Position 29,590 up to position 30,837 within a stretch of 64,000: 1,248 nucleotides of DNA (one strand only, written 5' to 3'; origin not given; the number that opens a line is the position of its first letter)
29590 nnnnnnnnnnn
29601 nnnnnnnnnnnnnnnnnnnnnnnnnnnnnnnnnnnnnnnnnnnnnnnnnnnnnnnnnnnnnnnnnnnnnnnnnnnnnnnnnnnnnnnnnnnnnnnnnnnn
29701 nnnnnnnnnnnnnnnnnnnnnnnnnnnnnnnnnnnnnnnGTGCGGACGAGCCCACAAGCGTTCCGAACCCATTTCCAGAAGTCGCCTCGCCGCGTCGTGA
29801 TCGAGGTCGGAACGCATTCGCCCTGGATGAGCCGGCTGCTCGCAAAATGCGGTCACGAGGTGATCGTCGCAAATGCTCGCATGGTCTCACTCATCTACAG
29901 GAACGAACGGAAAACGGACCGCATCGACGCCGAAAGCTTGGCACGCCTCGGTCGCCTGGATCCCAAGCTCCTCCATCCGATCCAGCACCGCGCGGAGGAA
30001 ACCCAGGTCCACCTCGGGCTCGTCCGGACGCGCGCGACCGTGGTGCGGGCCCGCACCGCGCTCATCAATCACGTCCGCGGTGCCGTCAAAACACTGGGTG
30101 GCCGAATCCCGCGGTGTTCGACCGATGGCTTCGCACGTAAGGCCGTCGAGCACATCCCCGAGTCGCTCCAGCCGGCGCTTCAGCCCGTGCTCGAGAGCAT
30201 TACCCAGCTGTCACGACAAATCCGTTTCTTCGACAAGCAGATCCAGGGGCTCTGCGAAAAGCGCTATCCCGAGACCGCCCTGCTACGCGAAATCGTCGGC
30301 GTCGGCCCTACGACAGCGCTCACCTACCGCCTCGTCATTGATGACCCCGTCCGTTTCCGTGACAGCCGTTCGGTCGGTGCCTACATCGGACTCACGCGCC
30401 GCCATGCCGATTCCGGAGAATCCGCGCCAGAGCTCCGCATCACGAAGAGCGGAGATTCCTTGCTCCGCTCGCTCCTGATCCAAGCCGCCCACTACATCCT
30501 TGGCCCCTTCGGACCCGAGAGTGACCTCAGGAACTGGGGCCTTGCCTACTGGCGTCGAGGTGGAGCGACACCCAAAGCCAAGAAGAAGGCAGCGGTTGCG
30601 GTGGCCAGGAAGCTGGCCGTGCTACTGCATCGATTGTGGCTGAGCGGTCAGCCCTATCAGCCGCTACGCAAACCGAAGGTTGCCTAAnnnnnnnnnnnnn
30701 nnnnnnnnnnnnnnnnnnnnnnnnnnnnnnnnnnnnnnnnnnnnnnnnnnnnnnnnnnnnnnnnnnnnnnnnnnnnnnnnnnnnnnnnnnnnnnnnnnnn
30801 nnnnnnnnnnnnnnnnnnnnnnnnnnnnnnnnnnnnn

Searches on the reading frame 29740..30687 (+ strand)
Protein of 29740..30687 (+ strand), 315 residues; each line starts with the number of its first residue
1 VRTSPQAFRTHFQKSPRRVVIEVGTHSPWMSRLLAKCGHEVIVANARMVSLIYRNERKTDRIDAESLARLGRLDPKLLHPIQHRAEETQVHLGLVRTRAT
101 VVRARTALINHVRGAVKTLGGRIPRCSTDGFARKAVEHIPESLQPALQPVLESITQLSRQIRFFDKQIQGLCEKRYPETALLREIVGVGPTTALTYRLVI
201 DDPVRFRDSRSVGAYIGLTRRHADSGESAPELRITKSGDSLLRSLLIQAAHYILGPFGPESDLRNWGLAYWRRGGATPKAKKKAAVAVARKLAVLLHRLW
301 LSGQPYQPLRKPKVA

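Call 45: search_protein_families(library=pfam, proteins=[window:29740-30687:+], max_evalue=0.0001)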
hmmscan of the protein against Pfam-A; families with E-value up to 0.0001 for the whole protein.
window:29740-30687:+ (315 aa): 2 families
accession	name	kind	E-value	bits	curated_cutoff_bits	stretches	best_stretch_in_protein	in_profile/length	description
PF02371.22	Transposase_20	-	1.4e-16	61.1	21.3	1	180-252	2-74/87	Transposase IS116/IS110/IS902 family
PF01548.23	DEDD_Tnp_IS110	-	1.7e-13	51.1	29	1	16-117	47-151/155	Transposase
